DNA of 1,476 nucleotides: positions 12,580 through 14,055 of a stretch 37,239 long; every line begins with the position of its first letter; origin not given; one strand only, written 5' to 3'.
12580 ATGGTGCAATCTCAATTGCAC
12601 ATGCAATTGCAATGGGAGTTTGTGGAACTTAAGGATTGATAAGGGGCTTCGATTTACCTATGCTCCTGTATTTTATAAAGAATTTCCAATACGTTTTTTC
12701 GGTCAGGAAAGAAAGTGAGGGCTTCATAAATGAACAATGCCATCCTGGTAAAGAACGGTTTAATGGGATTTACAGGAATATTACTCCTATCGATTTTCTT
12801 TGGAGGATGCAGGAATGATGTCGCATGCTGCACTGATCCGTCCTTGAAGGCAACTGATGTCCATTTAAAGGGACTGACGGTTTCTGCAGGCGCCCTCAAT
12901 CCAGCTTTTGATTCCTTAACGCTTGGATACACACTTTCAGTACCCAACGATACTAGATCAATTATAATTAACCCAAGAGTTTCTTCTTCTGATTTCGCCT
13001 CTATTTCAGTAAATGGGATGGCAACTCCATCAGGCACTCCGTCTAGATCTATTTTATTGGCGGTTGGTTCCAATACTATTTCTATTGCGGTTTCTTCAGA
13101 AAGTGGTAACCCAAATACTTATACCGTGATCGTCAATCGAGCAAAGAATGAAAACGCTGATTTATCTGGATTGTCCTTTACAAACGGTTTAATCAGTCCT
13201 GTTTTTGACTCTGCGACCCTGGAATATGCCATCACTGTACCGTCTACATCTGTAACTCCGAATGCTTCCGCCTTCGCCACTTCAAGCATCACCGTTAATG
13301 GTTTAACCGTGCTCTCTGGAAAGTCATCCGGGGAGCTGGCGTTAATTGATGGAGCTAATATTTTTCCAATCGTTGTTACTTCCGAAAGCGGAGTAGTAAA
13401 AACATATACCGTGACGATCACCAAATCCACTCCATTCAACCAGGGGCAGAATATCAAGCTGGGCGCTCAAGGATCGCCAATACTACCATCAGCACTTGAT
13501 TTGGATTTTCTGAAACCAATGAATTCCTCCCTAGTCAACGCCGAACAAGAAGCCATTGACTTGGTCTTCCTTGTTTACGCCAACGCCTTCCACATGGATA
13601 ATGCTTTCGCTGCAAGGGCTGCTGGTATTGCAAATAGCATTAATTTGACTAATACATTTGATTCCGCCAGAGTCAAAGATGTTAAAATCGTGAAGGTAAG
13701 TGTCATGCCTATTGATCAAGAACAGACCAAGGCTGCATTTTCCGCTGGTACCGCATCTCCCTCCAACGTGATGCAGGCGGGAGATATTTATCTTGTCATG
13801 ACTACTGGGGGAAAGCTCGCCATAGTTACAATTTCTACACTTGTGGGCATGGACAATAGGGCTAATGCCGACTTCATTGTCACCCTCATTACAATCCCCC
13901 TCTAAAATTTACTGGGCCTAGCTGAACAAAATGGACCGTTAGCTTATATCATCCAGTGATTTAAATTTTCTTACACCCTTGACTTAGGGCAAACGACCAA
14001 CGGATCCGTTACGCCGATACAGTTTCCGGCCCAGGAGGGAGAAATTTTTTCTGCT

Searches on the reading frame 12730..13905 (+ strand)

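Call 14: search_protein_families(library=pfam, proteins=[window:12730-13905:+], max_evalue=0.01)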
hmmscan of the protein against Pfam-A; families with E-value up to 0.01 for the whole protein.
window:12730-13905:+ (391 aa): 2 families
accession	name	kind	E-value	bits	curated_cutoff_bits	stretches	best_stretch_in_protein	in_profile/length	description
PF12733.13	Cadherin-like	-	3.9e-27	95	24.2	2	49-137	4-88/89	Cadherin-like beta sandwich domain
PF09136.16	Glucodextran_B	-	9.1e-07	29.1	27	1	84-137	25-81/83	Glucodextranase, domain B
